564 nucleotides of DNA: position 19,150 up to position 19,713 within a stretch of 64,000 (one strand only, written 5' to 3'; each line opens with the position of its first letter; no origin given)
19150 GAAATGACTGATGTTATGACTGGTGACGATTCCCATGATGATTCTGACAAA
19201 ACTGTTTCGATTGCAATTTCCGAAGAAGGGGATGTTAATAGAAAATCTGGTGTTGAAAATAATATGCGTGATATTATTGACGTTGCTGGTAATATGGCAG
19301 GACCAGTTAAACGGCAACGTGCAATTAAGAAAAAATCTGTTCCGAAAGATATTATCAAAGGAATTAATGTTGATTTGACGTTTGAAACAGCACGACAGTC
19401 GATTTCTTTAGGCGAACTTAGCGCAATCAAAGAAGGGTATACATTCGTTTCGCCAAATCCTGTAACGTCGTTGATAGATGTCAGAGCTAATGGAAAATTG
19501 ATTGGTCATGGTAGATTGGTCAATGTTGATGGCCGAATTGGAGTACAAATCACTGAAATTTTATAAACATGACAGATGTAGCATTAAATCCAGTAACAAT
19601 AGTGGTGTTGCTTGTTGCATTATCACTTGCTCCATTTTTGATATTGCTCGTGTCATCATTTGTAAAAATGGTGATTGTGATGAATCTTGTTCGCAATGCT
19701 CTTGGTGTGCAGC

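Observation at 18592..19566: Sorting-platform SpoA protein carrying a very large poly-Asp/Glu disordered region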

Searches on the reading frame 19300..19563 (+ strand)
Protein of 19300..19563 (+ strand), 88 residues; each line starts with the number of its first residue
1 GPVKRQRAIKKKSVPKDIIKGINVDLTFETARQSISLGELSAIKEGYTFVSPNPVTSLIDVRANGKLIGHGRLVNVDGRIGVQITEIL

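Call 32: search_protein_representatives(protein=window:19300-19563:+)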
Query: 88 residues. Proteins with E-value up to 0.001 (for the whole library): 1273; up to 1e-10: 42; up to 1e-30: 2. The best 150 are listed.
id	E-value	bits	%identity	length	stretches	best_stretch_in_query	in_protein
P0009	9.9e-47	172.3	99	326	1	2-88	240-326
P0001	6.9e-37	140.9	84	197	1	7-88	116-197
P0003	4.9e-23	96.8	57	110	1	6-87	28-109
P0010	5.4e-22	93.5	59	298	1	9-87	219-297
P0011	6.6e-22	93.2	60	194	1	17-88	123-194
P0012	2.4e-21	91.4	55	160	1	10-87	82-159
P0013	4.9e-20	87.3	58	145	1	7-88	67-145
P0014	1.1e-19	86.1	61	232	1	17-87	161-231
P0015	1.3e-18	82.7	58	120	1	15-87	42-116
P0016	2.4e-18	81.9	58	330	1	10-87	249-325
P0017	5.2e-18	80.8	58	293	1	16-87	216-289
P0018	7.6e-18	80.3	54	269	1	10-87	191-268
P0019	9.4e-18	80.0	58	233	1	21-87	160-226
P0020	2.3e-17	78.8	58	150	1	21-86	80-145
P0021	6.7e-17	77.3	49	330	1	11-87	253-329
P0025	4.9e-13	65.0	50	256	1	22-87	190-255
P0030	4.0e-12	62.1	45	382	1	12-85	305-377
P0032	4.5e-12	61.9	44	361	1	19-86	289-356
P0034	6.9e-12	61.3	53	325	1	19-86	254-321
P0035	9.2e-12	60.9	51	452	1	14-86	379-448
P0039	1.4e-11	60.4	51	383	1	19-86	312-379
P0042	2.9e-11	59.4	46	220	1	19-87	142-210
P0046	8.3e-11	57.9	49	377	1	13-85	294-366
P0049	1.1e-10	57.6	40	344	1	11-87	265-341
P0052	1.4e-10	57.1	45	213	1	19-87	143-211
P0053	1.5e-10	57.1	37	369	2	20-86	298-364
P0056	2.2e-10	56.6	51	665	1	20-86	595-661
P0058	2.4e-10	56.4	47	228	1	19-86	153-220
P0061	4.2e-10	55.6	42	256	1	19-87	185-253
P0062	4.4e-10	55.6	46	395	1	19-86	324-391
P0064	6.3e-10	55.1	40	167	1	13-87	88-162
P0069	9.9e-10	54.5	46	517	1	19-85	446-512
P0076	2.0e-09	53.5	34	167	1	17-87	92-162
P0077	2.1e-09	53.4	52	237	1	23-87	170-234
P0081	2.7e-09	53.1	44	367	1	15-86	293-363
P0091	6.3e-09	51.9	45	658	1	19-85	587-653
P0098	9.3e-09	51.4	39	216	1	3-87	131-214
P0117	1.6e-08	50.6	41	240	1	20-87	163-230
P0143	3.4e-08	49.6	46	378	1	17-86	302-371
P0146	3.7e-08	49.4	39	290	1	19-87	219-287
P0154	5.1e-08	49.0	45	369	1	19-87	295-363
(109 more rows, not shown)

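Call 34: list_cluster_members(proteins=[P0010, P0016, P0018, P0021, P0035, P0056, P0091, P0058, P0052, P0117])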
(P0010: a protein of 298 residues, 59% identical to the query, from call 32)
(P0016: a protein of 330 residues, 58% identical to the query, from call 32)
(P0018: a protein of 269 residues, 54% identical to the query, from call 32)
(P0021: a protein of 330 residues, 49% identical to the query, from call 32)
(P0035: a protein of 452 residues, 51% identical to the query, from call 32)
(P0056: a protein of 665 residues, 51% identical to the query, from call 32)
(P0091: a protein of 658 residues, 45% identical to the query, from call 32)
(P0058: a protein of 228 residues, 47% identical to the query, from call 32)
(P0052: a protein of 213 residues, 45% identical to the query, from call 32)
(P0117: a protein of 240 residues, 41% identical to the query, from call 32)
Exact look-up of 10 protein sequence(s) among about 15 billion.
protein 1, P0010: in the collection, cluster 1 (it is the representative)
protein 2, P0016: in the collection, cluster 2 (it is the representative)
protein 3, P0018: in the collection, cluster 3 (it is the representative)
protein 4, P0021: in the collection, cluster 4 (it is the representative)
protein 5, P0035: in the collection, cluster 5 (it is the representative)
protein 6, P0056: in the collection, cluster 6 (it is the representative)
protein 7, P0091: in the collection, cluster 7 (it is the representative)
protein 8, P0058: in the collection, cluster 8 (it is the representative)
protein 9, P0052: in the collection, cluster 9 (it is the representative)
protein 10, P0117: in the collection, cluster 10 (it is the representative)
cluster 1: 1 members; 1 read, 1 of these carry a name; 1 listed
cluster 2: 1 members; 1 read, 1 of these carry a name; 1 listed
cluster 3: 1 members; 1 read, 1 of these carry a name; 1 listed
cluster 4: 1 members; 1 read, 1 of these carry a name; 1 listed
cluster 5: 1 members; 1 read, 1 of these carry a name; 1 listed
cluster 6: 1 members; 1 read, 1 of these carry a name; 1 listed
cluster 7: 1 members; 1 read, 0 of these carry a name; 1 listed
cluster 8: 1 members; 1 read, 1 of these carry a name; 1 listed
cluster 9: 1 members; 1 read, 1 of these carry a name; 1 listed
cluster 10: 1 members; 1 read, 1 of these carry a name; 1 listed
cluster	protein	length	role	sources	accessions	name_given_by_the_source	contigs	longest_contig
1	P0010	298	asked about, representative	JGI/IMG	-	flagellar motor switch/type III secretory pathway protein FliN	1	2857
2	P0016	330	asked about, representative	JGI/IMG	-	flagellar motor switch/type III secretory pathway protein FliN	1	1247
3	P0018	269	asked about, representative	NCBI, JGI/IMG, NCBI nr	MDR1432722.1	MAG: FliM/FliN family flagellar motor switch protein [Puniceicoccales bacterium] | flagellar motor switch/type III secretory pathway protein FliN | FliM/FliN family flagellar motor switch protein [Puniceicoccales bacterium]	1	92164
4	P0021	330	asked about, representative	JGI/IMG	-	flagellar motor switch/type III secretory pathway protein FliN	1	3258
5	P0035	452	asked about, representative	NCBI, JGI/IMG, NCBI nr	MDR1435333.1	MAG: FliM/FliN family flagellar motor switch protein [Puniceicoccales bacterium] | flagellar motor switch/type III secretory pathway protein FliN | FliM/FliN family flagellar motor switch protein [Puniceicoccales bacterium]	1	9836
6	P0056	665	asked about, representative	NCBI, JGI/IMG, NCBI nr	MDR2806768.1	MAG: FliM/FliN family flagellar motor switch protein [Puniceicoccales bacterium] | flagellar motor switch/type III secretory pathway protein FliN | FliM/FliN family flagellar motor switch protein [Puniceicoccales bacterium]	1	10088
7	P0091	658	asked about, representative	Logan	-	-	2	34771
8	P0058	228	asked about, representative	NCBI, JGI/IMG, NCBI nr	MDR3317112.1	MAG: FliM/FliN family flagellar motor switch protein [Puniceicoccales bacterium] | flagellar motor switch/type III secretory pathway protein FliN | FliM/FliN family flagellar motor switch protein [Puniceicoccales bacterium]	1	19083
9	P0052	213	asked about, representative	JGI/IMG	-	flagellar motor switch/type III secretory pathway protein FliN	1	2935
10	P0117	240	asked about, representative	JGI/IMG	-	flagellar motor switch/type III secretory pathway protein FliN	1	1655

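Call 41: list_cluster_members(proteins=[P0030, P0032, P0053, P0049, P0046, P0081, P0143, P0154, P0069, P0025])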
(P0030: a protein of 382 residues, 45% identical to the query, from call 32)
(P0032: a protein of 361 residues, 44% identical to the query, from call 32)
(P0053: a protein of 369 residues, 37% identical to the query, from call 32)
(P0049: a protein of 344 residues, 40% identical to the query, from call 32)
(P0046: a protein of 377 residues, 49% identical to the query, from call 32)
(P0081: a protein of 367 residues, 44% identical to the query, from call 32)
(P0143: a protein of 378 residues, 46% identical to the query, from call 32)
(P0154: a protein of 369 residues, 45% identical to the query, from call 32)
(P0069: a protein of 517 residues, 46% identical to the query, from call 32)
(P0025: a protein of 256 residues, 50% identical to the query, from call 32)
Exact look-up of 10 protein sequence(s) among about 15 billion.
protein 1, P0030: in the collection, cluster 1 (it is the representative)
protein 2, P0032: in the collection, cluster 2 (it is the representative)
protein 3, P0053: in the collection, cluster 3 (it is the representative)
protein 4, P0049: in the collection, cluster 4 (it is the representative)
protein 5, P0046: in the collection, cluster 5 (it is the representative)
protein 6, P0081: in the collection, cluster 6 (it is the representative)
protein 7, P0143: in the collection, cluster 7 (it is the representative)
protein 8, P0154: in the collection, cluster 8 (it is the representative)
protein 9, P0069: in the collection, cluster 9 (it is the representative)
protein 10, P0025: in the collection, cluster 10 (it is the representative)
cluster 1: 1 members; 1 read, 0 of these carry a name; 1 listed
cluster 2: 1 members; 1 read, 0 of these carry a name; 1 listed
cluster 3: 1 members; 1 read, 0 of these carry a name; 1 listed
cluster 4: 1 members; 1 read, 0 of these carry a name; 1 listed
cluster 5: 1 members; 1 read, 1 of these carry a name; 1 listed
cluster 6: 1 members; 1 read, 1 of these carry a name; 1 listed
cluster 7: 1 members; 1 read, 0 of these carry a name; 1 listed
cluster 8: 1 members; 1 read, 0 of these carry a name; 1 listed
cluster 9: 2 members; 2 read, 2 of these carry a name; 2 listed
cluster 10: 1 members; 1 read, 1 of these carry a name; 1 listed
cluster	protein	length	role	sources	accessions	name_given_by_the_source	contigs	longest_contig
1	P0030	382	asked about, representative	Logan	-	-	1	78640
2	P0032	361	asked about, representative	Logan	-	-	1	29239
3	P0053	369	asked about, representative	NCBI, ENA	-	-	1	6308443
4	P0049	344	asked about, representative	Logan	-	-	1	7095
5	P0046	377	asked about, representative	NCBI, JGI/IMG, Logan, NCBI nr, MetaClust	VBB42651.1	hypothetical protein TRIP_B200791 [uncultured Desulfatiglans sp.] | \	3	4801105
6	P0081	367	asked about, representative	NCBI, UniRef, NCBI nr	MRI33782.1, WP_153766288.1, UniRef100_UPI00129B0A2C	YscQ/HrcQ family type III secretion apparatus protein [Endozoicomonas sp. OPT23] | type III secretion system cytoplasmic ring protein SctQ n=1 Tax=Endozoicomonas sp. OPT23 ... | type III secretion system cytoplasmic ring protein SctQ [Endozoicomonas sp. OPT23]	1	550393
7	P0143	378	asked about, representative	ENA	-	-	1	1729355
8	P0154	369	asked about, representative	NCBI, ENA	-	-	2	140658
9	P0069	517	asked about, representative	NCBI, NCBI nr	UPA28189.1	MAG: FliM/FliN family flagellar motor switch protein [Verrucomicrobiota bacterium]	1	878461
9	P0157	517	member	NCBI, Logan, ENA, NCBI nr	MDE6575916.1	MAG: FliM/FliN family flagellar motor switch protein [Opitutales bacterium] | FliM/FliN family flagellar motor switch protein [Opitutales bacterium]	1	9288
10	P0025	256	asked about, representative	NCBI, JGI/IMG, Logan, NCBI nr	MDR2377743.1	MAG: FliM/FliN family flagellar motor switch protein [Puniceicoccales bacterium] | flagellar motor switch/type III secretory pathway protein FliN | FliM/FliN family flagellar motor switch protein [Puniceicoccales bacterium]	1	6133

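Call 44: find_related_loci(query=A4, collection=genome_contigs, flank=6000)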
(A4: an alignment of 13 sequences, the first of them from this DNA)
Query A4 (85 aa) in genome_contigs; peptide patterns used: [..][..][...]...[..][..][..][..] (x = any residue, [..] = any of these).
63 stretches matched a pattern; 26 encode a relative of the query (tblastn E <= 1e-3); 26 distinct loci.
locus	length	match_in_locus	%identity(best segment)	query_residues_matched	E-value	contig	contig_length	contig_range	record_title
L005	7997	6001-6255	99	1-85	1e-51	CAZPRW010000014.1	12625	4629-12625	MAG TPA_asm: uncultured Opitutales bacterium isolate SRP225648_co1_71 genome assembly, contig: NODE_12663_length_12625_c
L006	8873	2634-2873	59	6-85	8e-29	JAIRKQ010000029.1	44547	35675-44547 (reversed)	MAG: Puniceicoccales bacterium isolate Cc175_bin120 k119_1270197, whole genome shotgun sequence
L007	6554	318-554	58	7-85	3e-28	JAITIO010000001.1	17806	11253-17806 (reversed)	MAG: Puniceicoccales bacterium isolate Pcl387_bin12 k119_860938, whole genome shotgun sequence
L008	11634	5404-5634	61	9-85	3e-28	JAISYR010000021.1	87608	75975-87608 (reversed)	MAG: Puniceicoccales bacterium isolate Nc350_bin44 k119_4207076, whole genome shotgun sequence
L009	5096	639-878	59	6-85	3e-28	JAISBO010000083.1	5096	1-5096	MAG: Puniceicoccales bacterium isolate Gx481_bin23 k119_422319, whole genome shotgun sequence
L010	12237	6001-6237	58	7-85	9e-28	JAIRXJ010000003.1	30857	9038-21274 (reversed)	MAG: Puniceicoccales bacterium isolate Gsp477_bin153 k119_2970581, whole genome shotgun sequence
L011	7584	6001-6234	57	5-85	3e-27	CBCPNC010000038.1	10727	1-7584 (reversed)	MAG: uncultured Opitutia bacterium isolate metabat2_coassembly.10_MAGs genome assembly, contig: k87_779162, whole genome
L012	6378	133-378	55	1-85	9e-27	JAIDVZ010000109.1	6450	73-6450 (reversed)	MAG: Opitutales bacterium isolate SC0372_S2_13 SC0372_S2_13_contig_109, whole genome shotgun sequence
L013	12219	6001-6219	58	10-85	3e-26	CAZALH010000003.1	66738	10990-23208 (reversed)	MAG TPA_asm: uncultured Opitutales bacterium isolate SRP141132_co4_295 genome assembly, contig: NODE_206_length_66738_co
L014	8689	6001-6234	54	7-84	6e-24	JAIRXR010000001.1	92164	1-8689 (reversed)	MAG: Puniceicoccales bacterium isolate Gsp477_bin174 k119_6920292, whole genome shotgun sequence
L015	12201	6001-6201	51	19-85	4e-20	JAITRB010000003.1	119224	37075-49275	MAG: Puniceicoccales bacterium isolate Roe453_bin126 k119_1383263, whole genome shotgun sequence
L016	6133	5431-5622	52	21-84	2e-19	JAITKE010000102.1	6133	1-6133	MAG: Puniceicoccales bacterium isolate Pcl387_bin38 k119_591734, whole genome shotgun sequence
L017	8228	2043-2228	50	23-84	4e-19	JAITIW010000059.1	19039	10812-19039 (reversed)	MAG: Puniceicoccales bacterium isolate Pcl387_bin136 k119_1764517, whole genome shotgun sequence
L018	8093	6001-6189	54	23-85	7e-19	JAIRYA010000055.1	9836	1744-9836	MAG: Puniceicoccales bacterium isolate Gsp477_bin23 k119_5425951, whole genome shotgun sequence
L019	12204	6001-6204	50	16-83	7e-18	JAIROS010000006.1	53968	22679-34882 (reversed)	MAG: Puniceicoccales bacterium isolate Cd354_bin92 k119_1963750, whole genome shotgun sequence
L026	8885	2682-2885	46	16-83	1e-15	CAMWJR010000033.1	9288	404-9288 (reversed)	MAG TPA_asm: uncultured Verrucomicrobia bacterium isolate SRR14411247_bin.11_metawrap_v1.3_MAG genome assembly, contig:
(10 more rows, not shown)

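Call 49: search_protein_families(library=pfam, proteins=[L010:198-1379:+, L010:2103-2834:+, L010:2904-3338:+, L010:3359-3667:+, L010:3651-4469:-, L010:6978-7802:-, L026:44-532:+, L026:4082-6040:+, L026:6066-8477:+, L026:552-1265:+], max_evalue=0.001)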
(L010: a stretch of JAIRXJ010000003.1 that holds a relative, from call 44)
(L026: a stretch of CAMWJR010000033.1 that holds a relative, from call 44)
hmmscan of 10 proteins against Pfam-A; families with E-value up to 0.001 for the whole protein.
L010:198-1379:+ (393 aa): 1 family
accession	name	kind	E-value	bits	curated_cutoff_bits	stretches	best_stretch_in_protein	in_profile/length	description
PF00696.33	AA_kinase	-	7.7e-49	167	24.9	1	3-228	2-232/234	Amino acid kinase family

L010:2103-2834:+ (243 aa): 1 family
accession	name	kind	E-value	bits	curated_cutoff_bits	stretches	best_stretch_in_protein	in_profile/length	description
PF17131.11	LolA_like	-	3.2e-10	40.4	30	1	140-240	68-167/184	Outer membrane lipoprotein-sorting protein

L010:2904-3338:+ (144 aa): 0 families

L010:3359-3667:+ (102 aa): 9 families
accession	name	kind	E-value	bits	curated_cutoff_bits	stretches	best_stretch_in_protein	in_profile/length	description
PF00085.26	Thioredoxin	-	2.5e-32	111.4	23.5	1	2-100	3-102/103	Thioredoxin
PF13098.12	Thioredoxin_2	-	1.2e-09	38.9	27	1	15-94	4-99/104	Thioredoxin-like domain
PF13905.12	Thioredoxin_8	-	6.4e-09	36.5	27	1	19-58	4-45/94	Thioredoxin-like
PF14595.12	Thioredoxin_9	-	2.1e-06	28.1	25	1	23-82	48-109/129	Thioredoxin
PF02966.22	DIM1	-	1.3e-05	25.4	27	1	14-86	18-90/133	Mitosis protein DIM1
PF00578.27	AhpC-TSA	-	1.4e-05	25.4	26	1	15-91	24-102/124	AhpC/TSA family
PF08534.16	Redoxin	-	5.6e-05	23.4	26.6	1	14-94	26-109/148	Redoxin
PF13899.12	Thioredoxin_7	-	0.00012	22.5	27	1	10-78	11-82/83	Thioredoxin-like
PF07449.17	HyaE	-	0.0004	20.8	22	1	45-89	57-102/108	Hydrogenase-1 expression protein HyaE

L010:3651-4469:- (272 aa): 2 families
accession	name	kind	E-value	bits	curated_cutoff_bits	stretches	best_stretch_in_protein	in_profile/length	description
PF00849.27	PseudoU_synth_2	-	1.6e-18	67.8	26.8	1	73-207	2-151/152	RNA pseudouridylate synthase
PF01479.30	S4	-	6.9e-07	29.3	22.8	1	7-42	1-37/48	S4 domain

L010:6978-7802:- (274 aa): 1 family
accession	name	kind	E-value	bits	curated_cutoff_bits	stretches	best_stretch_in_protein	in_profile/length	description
PF01790.23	LGT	-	7.1e-66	222.4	24.9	1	26-266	11-239/240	Prolipoprotein diacylglyceryl transferase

L026:44-532:+ (162 aa): 0 families

L026:4082-6040:+ (652 aa): 4 families
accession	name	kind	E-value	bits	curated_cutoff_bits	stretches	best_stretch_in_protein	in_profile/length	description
PF01119.25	DNA_mis_repair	-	7e-22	77.7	26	1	257-361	14-117/119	DNA mismatch repair protein, C-terminal domain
PF08676.16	MutL_C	-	4.1e-14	52.9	25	1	476-566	6-98/142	MutL C terminal dimerisation domain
PF13589.12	HATPase_c_3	-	1e-11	45.4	25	1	64-156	4-96/137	Histidine kinase-, DNA gyrase B-, and HSP90-like ATPase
PF02518.31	HATPase_c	-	6.9e-10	39.8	26.4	1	61-160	4-102/111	Histidine kinase-, DNA gyrase B-, and HSP90-like ATPase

L026:6066-8477:+ (803 aa): 3 families
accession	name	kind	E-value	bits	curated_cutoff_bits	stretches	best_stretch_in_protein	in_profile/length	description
PF07697.16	7TMR-HDED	-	7.9e-21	75.5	27.6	1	72-311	5-220/224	7TM-HD extracellular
PF01966.28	HD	-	2.3e-18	67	22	1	580-737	1-115/116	HD domain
PF07698.17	7TM-7TMR_HD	-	1.8e-17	64.3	29.4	1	336-555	2-190/190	7TM receptor with intracellular HD hydrolase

L026:552-1265:+ (237 aa): 0 families

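Call 67: list_cluster_members(proteins=[P0146, P0061, P0076, P0064, P0042, P0039, P0062, P0034, P0077, P0098])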
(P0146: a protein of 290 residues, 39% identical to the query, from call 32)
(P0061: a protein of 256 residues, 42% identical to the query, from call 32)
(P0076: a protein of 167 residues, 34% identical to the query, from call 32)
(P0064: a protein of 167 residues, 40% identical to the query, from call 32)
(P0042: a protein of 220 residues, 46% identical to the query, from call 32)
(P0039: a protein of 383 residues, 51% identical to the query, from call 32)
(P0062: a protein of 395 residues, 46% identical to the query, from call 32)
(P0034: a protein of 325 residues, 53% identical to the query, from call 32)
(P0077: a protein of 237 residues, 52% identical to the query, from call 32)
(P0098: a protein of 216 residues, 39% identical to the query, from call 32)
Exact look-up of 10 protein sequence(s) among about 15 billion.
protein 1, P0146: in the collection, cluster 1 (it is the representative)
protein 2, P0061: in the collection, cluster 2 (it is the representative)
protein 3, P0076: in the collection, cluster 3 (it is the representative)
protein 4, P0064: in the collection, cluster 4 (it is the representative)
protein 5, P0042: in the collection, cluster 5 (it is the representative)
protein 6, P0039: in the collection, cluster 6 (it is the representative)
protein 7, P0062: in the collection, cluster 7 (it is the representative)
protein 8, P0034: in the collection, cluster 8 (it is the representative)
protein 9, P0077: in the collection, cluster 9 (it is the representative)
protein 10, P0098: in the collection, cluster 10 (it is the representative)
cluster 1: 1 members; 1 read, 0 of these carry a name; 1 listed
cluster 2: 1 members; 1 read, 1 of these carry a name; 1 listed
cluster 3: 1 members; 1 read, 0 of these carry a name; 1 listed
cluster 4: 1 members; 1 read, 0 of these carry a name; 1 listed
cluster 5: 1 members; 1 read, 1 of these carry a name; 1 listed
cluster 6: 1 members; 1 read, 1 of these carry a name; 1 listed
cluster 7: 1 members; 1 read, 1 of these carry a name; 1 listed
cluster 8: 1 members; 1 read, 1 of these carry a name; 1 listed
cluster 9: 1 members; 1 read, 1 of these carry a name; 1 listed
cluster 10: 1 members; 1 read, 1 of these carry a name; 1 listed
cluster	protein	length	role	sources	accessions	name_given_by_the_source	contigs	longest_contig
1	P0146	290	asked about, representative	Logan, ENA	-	-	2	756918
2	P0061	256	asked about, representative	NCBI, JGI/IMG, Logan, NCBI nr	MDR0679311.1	MAG: FliM/FliN family flagellar motor switch protein [Puniceicoccales bacterium] | flagellar motor switch/type III secretory pathway protein FliN | FliM/FliN family flagellar motor switch protein [Puniceicoccales bacterium]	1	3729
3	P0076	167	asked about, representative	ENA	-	-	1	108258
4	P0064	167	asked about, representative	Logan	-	-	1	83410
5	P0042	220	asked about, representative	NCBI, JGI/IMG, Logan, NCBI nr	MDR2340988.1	MAG: FliM/FliN family flagellar motor switch protein [Puniceicoccales bacterium] | flagellar motor switch protein FliN | FliM/FliN family flagellar motor switch protein [Puniceicoccales bacterium]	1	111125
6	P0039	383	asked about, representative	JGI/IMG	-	flagellar motor switch/type III secretory pathway protein FliN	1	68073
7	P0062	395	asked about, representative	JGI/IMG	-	flagellar motor switch/type III secretory pathway protein FliN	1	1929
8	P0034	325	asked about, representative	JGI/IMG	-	flagellar motor switch/type III secretory pathway protein FliN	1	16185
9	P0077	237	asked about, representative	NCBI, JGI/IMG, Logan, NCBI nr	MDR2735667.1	MAG: FliM/FliN family flagellar motor switch protein [Puniceicoccales bacterium] | flagellar motor switch/type III secretory pathway protein FliN | FliM/FliN family flagellar motor switch protein [Puniceicoccales bacterium]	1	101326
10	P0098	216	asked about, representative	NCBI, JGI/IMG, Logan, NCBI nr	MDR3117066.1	MAG: FliM/FliN family flagellar motor switch protein [Puniceicoccales bacterium] | type III secretion system YscQ/HrcQ family protein | FliM/FliN family flagellar motor switch protein [Puniceicoccales bacterium]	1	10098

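Call 71: find_homologous_proteins(query=A4, max_evalue=1e-8)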
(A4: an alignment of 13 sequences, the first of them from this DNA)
Query A4 (13 sequences) (85 aa, profile of the alignment): 11 proteins with E <= 1e-8 among 360 candidates.
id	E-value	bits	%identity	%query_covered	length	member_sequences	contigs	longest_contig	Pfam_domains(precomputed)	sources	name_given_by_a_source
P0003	7.7e-34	133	59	94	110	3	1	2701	PF01052.26,PF28396.1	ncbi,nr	ncbi:MAG: FliM/FliN family flagellar motor switch protein, partial [Puniceicoccales bacterium]|nr:Fl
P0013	2.4e-33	131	55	98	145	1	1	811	PF01052.26,PF28396.1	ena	-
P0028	3.8e-31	124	55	73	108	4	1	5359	PF01052.26,PF28396.1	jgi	jgi:type III secretion protein Q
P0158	6.8e-31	124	47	99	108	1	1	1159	PF01052.26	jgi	jgi:type III secretion protein Q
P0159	1.4e-28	116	55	73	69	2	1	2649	PF01052.26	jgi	jgi:type III secretion protein Q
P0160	5.1e-28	114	56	73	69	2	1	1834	PF01052.26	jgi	jgi:type III secretion protein Q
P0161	1.8e-20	90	52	79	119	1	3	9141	PF01052.26,PF28396.1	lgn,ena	-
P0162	3.7e-19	86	38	80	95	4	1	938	PF01052.26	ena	-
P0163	2.6e-18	83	66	55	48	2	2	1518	PF01052.26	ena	-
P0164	7.6e-15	72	36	88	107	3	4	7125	PF01052.26,PF28396.1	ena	-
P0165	1.8e-9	55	30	82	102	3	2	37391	PF01052.26,PF28396.1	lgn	-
